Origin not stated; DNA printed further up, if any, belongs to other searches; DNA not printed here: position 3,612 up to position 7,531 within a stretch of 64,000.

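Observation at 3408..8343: RND pump operon that also encodes an AhpD-like CxxC protein and a rhodanese, wired to a persulfide-sensor-type regulator (candidate novel system)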

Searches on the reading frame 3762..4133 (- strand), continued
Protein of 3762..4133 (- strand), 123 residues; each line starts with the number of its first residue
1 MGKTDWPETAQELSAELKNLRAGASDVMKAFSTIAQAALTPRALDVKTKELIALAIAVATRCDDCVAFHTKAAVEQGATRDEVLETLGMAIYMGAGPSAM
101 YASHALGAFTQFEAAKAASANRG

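Call 58: find_encoding_contigs(protein=P0025, flank=7000, max_places=1)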
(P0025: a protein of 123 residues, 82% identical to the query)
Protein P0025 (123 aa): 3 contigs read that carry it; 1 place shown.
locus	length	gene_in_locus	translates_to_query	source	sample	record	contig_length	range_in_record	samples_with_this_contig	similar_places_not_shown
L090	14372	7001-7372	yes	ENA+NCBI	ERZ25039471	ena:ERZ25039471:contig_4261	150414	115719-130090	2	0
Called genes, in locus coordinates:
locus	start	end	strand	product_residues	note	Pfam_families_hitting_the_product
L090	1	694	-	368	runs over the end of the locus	PF07992:Pyr_redox_2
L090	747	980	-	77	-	PF01206:TusA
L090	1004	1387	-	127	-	PF13686:DrsE_2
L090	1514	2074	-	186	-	PF03625:DUF302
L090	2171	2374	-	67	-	PF11127:YgaP-like_TM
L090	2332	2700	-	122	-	PF01022:HTH_5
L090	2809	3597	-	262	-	-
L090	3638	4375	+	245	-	PF00873:ACR_tran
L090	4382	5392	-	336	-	-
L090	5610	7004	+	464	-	PF00873:ACR_tran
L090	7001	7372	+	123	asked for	PF02627:CMD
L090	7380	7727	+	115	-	PF00581:Rhodanese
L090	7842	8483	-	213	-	PF01061:ABC2_membrane, PF12698:ABC2_membrane_3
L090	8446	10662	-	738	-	PF00005:ABC_tran (weak), PF13304:AAA_21, PF13732:DrrA1-3_C, PF12698:ABC2_membrane_3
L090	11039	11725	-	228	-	PF00005:ABC_tran, PF13304:AAA_21 (weak)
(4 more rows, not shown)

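Call 59: find_encoding_contigs(protein=P0067, flank=7000, max_places=1)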
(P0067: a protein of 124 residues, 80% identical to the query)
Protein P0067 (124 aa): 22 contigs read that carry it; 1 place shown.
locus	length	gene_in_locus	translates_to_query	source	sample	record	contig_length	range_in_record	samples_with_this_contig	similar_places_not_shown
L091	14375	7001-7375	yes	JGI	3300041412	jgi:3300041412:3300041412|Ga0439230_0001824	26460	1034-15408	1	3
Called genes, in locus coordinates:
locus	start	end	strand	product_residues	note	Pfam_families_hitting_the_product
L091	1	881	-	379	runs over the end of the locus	PF07992:Pyr_redox_2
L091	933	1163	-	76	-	PF01206:TusA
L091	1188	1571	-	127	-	PF02635:DsrE (weak), PF13686:DrsE_2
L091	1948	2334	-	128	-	PF03625:DUF302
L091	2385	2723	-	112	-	PF01638:HxlR (weak), PF01022:HTH_5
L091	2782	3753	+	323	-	PF25919:BSH_CusB (faint), PF25917:BSH_RND (weak)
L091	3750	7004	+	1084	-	PF00873:ACR_tran, PF02355:SecD_SecF_C (weak)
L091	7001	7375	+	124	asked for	PF02627:CMD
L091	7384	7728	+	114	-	PF00581:Rhodanese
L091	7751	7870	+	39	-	PF21352:Zn_ribbon_Thio2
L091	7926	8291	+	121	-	PF06296:RelE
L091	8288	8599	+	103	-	PF01381:HTH_3 (weak)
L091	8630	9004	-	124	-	PF01381:HTH_3 (weak)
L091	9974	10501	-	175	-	-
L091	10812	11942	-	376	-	PF12679:ABC2_membrane_2, PF12698:ABC2_membrane_3, PF01061:ABC2_membrane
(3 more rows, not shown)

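Call 60: find_encoding_contigs(protein=P0061, flank=7000, max_places=1)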
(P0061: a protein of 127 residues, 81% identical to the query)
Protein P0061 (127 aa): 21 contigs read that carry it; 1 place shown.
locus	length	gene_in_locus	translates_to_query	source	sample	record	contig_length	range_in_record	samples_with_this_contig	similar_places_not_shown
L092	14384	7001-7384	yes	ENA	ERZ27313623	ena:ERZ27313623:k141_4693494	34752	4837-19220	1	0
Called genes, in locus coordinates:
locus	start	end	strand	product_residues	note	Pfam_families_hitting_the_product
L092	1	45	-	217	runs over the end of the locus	PF13462:Thioredoxin_4, PF01323:DSBA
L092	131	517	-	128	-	PF03625:DUF302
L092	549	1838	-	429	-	PF07992:Pyr_redox_2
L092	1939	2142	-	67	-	PF11127:YgaP-like_TM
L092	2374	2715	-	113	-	PF01022:HTH_5, PF01638:HxlR (weak)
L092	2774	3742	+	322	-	PF25919:BSH_CusB (faint)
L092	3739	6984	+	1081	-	PF00873:ACR_tran, PF02355:SecD_SecF_C (weak)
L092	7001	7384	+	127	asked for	PF02627:CMD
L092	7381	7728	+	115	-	PF00581:Rhodanese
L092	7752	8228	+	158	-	PF21352:Zn_ribbon_Thio2, PF00085:Thioredoxin, PF04756:OST3_OST6 (weak), PF13098:Thioredoxin_2, PF13899:Thioredoxin_7, PF13905:Thioredoxin_8 (faint)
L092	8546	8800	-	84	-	PF07076:DUF1344, PF11604:CusF_Ec (faint)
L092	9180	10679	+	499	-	PF00089:Trypsin, PF13365:Trypsin_2, PF00595:PDZ, PF13180:PDZ_2, PF17820:PDZ_6, PF00595:PDZ (weak), PF13180:PDZ_2, PF17820:PDZ_6 (weak)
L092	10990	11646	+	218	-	PF10399:UCR_Fe-S_N, PF00355:Rieske (weak)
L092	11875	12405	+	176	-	PF00690:Cation_ATPase_N, PF00122:E1-E2_ATPase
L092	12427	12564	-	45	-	-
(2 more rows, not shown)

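Call 61: find_encoding_contigs(protein=P0085, flank=7000, max_places=1)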
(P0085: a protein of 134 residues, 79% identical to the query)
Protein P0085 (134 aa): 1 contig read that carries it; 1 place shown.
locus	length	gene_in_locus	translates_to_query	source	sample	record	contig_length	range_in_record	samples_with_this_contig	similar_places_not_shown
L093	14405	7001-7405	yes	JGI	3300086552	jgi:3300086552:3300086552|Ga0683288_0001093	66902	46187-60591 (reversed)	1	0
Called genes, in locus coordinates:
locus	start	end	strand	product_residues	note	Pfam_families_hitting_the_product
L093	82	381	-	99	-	-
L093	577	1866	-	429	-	PF07992:Pyr_redox_2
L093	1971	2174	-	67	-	PF11127:YgaP-like_TM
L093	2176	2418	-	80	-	PF11127:YgaP-like_TM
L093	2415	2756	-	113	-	PF01022:HTH_5, PF01638:HxlR (weak)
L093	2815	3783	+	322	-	-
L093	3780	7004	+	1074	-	PF00873:ACR_tran, PF02355:SecD_SecF_C (faint)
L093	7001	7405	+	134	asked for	PF02627:CMD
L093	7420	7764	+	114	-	PF00581:Rhodanese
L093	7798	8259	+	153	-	PF21352:Zn_ribbon_Thio2 (weak), PF00085:Thioredoxin, PF13899:Thioredoxin_7 (weak), PF13098:Thioredoxin_2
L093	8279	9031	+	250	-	PF14497:GST_C_3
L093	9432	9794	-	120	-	PF09361:Phasin_2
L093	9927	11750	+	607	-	PF12551:PHBC_N, PF07167:PhaC_N, PF00561:Abhydrolase_1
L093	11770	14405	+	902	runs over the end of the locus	PF13380:CoA_binding_2, PF13607:Succ_CoA_lig, PF19045:Ligase_CoA_2 (weak), PF13549:ATP-grasp_5, PF13302:Acetyltransf_3, PF00583:Acetyltransf_1, PF13508:Acetyltransf_7 (faint)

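Call 74: find_related_loci(query=window:3762-4133:-, collection=metagenome_contigs, flank=6000)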
Query window:3762-4133:- (123 aa) in metagenome_contigs; peptide patterns used: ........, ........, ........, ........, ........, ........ (x = any residue, [..] = any of these).
599 stretches matched a pattern (row limit reached: there are more); 539 encode a relative of the query (tblastn E <= 1e-3); the best 80 are kept; 80 distinct loci.
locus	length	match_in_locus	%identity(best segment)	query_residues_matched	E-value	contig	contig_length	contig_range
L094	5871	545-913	100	1-123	2e-79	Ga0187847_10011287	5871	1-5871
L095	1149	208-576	98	1-123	4e-83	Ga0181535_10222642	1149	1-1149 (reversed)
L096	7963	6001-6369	94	1-123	1e-74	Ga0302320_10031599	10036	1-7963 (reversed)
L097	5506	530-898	93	1-123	1e-73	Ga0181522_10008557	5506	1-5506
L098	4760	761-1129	92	1-123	5e-73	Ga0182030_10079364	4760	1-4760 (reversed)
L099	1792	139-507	90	1-123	4e-74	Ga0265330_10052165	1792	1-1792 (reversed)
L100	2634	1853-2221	88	1-123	6e-72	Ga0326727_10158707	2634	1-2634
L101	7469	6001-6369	89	1-123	8e-71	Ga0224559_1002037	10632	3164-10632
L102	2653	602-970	89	1-123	2e-71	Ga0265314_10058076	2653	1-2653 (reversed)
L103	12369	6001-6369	89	1-123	1e-70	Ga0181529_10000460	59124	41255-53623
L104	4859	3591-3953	88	1-121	8e-70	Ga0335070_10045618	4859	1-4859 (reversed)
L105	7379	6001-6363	88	1-121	3e-69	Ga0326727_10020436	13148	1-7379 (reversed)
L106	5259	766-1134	88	1-123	3e-69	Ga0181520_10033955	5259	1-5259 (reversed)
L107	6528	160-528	85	1-123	4e-68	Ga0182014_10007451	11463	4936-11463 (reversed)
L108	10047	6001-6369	85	1-123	8e-68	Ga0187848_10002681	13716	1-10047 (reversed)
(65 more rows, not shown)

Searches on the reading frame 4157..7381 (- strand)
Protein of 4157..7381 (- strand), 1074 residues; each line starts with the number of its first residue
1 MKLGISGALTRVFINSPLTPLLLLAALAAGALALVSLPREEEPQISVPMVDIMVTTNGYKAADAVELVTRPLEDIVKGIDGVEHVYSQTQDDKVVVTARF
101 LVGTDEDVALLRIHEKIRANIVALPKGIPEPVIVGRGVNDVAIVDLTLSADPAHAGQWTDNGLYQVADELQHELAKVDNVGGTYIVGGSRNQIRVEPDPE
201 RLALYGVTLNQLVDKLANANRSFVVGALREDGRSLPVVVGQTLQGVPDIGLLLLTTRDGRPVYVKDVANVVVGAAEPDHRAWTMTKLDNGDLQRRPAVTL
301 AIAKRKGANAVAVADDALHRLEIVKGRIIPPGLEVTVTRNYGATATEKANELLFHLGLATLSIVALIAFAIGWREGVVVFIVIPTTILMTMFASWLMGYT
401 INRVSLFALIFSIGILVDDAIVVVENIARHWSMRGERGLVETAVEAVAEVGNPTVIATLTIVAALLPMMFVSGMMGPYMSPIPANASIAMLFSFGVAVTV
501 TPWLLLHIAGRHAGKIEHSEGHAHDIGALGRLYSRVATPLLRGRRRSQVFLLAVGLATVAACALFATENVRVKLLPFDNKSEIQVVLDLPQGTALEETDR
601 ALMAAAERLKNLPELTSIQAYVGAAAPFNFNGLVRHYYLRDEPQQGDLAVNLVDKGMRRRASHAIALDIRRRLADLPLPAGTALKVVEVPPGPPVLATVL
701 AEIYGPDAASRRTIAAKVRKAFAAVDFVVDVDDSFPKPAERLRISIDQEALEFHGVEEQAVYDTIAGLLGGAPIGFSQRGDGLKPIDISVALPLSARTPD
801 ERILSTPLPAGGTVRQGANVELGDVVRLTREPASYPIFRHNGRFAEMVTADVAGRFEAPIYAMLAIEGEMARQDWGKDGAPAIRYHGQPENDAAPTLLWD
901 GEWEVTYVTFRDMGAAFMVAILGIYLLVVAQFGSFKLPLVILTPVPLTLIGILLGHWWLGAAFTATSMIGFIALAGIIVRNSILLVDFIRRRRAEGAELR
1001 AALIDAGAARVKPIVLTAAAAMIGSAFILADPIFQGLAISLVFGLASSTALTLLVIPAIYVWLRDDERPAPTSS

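Call 3: search_protein_families(library=pfam, proteins=[window:4157-7381:-], max_evalue=0.01)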
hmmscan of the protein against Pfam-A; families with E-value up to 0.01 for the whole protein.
window:4157-7381:- (1074 aa): 3 families
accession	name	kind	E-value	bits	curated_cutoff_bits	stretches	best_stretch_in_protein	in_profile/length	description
PF00873.25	ACR_tran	-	6.3e-141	471.5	28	1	11-1063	3-1020/1021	AcrB/AcrD/AcrF family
PF02355.23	SecD_SecF_C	-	1.1e-05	25.4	20.5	1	349-481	30-155/189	Protein export membrane protein SecD/SecF, C-terminal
PF19803.4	DUF6286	-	0.0071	17.2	35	0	21-109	5-81/108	Family of unknown function (DUF6286)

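Call 7: search_protein_families(library=ncbifam, proteins=[window:4157-7381:-], max_evalue=0.001)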
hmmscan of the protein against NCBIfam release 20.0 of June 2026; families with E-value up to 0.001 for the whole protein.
window:4157-7381:- (1074 aa): 14 families
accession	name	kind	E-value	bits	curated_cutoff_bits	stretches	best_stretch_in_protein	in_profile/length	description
NF033617.1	RND_permease_2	subfamily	2.5e-122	409.7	1250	2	10-774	1-736/1009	multidrug efflux RND transporter permease subunit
NF000282.2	RND_permease_1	subfamily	6.1e-92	309.1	1250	1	11-1064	2-1028/1029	multidrug efflux RND transporter permease subunit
TIGR00914.1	2A0601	subfamily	1.2e-77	261.7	701.45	2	26-625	22-613/1051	CusA/CzcA family heavy metal efflux RND transporter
TIGR00915.1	2A0602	subfamily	8.9e-72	242.3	940.35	2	10-614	2-605/1050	efflux RND transporter permease subunit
NF007905.0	PRK10614.1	equivalog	9.2e-65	218.9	1774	2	12-554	6-536/1025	multidrug efflux RND transporter permease subunit MdtC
NF007798.0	PRK10503.1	equivalog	1e-61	208.7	1584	2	6-624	9-611/1040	MdtB/MuxB family multidrug efflux RND transporter permease subunit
NF007133.0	PRK09579.1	equivalog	1.8e-59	201.3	1763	2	8-774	2-733/1017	multidrug efflux RND transporter permease subunit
NF007842.1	PRK10555.1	equivalog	2.5e-53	181.2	1854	2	11-625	3-615/1036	multidrug efflux RND transporter permease AcrD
NF007131.0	PRK09577.1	equivalog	1.7e-49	168.4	1768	2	10-632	2-614/1045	multidrug efflux RND transporter permease subunit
NF000037.1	RND_perm_OqxB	exception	2.7e-49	167.9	2200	2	10-516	4-506/1050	multidrug efflux RND transporter permease subunit OqxB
NF011706.2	PRK15127.1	equivalog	3.4e-42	144.4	2150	2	12-604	4-593/1049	multidrug efflux RND transporter permease subunit AcrB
TIGR00921.1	2A067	subfamily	1e-08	33.7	351.9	1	908-1060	185-343/733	hydrophobe/amphiphile efflux-3 (HAE3) family transporter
NF009583.0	PRK13024.1-3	subfamily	2e-06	26.2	721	1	345-474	573-702/755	protein translocase subunit SecDF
TIGR00916.1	2A0604s01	subfamily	0.0003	20.4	148.6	0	336-473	77-209/231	SecD/SecF family protein translocase subunit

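Call 16: find_related_loci(query=A1, collection=genome_contigs, flank=10000)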
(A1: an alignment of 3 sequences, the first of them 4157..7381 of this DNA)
Query A1 (1074 aa) in genome_contigs; peptide patterns used: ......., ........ (x = any residue, [..] = any of these).
600 stretches matched a pattern (row limit reached: there are more); 585 encode a relative of the query (tblastn E <= 1e-3); the best 80 are kept; 80 distinct loci.
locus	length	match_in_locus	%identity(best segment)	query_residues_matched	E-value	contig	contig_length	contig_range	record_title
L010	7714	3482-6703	81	1-1073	0e+0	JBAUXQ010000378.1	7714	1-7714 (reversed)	MAG: Roseiarcus sp. isolate MFD10070_ilm_asm_bin9 k127_339881, whole genome shotgun sequence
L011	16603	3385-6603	79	1-1073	0e+0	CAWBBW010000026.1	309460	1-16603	MAG: uncultured Alphaproteobacteria bacterium isolate MFD00731.bin.2.52 genome assembly, contig: contig_47837, whole gen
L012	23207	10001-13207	78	1-1069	0e+0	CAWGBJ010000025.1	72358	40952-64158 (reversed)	MAG: uncultured Alphaproteobacteria bacterium isolate MFD06714.bin.1.152 genome assembly, contig: contig_73585, whole ge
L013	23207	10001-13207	77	1-1069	0e+0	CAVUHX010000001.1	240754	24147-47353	MAG: uncultured Alphaproteobacteria bacterium isolate MFD01872.bin.2.31 genome assembly, contig: contig_100430, whole ge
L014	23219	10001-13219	77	1-1073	0e+0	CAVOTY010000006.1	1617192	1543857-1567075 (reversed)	MAG: uncultured Alphaproteobacteria bacterium isolate MFD00082.bin.1.149 genome assembly, contig: contig_563, whole geno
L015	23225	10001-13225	77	1-1074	0e+0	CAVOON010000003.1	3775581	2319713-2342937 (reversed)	MAG: uncultured Alphaproteobacteria bacterium isolate MFD00082.bin.1.2 genome assembly, contig: contig_5033, whole genom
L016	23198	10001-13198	76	4-1068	0e+0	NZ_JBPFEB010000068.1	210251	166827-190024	MAG: Methylocystis sp. isolate Soil2ABin7 k141_370305, whole genome shotgun sequence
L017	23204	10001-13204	77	1-1067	0e+0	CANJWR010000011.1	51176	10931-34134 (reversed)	MAG: Beijerinckiaceae bacterium isolate RH-23may17-787 genome assembly, contig: RH-23may17-C4633, whole genome shotgun s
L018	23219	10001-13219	75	1-1070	0e+0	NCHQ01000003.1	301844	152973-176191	MAG: Rhodospirillales bacterium 24-66-33 04302015_24_scaffold_10, whole genome shotgun sequence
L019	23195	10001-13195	75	2-1066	0e+0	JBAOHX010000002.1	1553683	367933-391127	MAG: Rhodoblastus sp. isolate AS_Ams2_Bin28 np1-np2_contig_247, whole genome shotgun sequence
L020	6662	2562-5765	74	1-1068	0e+0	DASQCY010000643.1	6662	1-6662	MAG TPA_asm: Stellaceae bacterium isolate SMAG_U11711 k141_255859, whole genome shotgun sequence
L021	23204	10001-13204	75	1-1066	0e+0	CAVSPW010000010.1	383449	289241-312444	MAG: uncultured Alphaproteobacteria bacterium isolate MFD01299.bin.1.188 genome assembly, contig: contig_55352, whole ge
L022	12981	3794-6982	69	1-1064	0e+0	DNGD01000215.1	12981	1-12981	MAG TPA_asm: Rhodospirillaceae bacterium isolate UBA8914 contig_93017, whole genome shotgun sequence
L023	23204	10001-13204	70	1-1068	0e+0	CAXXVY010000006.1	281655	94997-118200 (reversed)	MAG: Rhodospirillales bacterium isolate 2c1bb9af-74c6-4100-bff3-425e3d5e9a22 genome assembly, contig: contig_6, whole ge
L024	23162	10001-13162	68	1-1068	0e+0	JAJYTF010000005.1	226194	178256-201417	MAG: Proteobacteria bacterium isolate DX1.bin89 NODE_23_length_226194_cov_6.877143, whole genome shotgun sequence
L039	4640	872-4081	66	3-1074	0e+0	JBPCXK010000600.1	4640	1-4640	MAG: Gammaproteobacteria bacterium isolate MAG_seacave_114 S1Ck127_201013, whole genome shotgun sequence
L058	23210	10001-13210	62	1-1074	0e+0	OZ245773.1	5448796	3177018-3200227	MAG: Rhizobiaceae bacterium isolate 4c23a729-9334-4f6c-84d5-4f52a4c2b75b genome assembly, chromosome: 1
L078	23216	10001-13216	61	3-1074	0e+0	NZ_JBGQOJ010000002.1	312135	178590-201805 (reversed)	Pseudogemmobacter sp. W21_MBD1_M6 NODE_2_length_312135_cov_143.097008, whole genome shotgun sequence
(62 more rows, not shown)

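Call 55: search_solved_structures(query=window:4157-7381:-, max_evalue=1e-20)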
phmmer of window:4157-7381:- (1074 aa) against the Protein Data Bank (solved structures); distinct sequences matched with E-value up to 1e-20: 80 (the best 60 are shown).
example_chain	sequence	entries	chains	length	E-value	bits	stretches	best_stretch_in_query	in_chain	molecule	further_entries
8gjj_B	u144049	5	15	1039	1.7e-64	221.6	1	11-771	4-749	Efflux pump membrane transporter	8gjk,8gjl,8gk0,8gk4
7wlv_A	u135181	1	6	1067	2.2e-60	208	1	10-625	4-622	Efflux pump membrane transporter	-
5lq3_A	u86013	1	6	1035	3.9e-59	203.9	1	11-599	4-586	CmeB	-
5t0o_A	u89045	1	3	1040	3.9e-59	203.9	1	11-599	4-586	CmeB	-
8f3e_A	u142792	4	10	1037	2e-56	194.9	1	12-633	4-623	Efflux pump membrane transporter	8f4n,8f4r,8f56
8yr0_A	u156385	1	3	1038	7.1e-56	193.1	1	10-1064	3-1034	Cation/multidrug efflux pump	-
9lyq_B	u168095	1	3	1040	2.4e-54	188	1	6-625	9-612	Multidrug resistance protein MdtB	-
7m4p_A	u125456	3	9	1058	2.8e-54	187.8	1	11-611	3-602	Efflux pump membrane transporter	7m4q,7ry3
6vej_A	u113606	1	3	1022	2.4e-53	184.7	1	21-1065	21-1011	Probable Resistance-Nodulation-Cell Division (RND) efflux transporter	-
8zxs_A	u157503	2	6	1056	5.8e-52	180.2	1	10-1064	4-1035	Efflux pump membrane transporter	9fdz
7cz9_A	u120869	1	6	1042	1e-51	179.3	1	10-1064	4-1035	Efflux pump membrane transporter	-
3w9i_A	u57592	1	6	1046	2.6e-51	178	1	10-632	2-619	Multidrug resistance protein MexB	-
2v50_A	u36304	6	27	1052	2.7e-51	178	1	10-632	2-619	MULTIDRUG RESISTANCE PROTEIN MEXB | Efflux pump membrane transporter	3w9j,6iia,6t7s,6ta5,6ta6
21fo_A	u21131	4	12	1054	2.7e-51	178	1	10-632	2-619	Multidrug resistance protein MexB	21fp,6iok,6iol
20yy_A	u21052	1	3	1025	5.3e-51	177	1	21-1065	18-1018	Multidrug efflux RND transporter permease subunit MexK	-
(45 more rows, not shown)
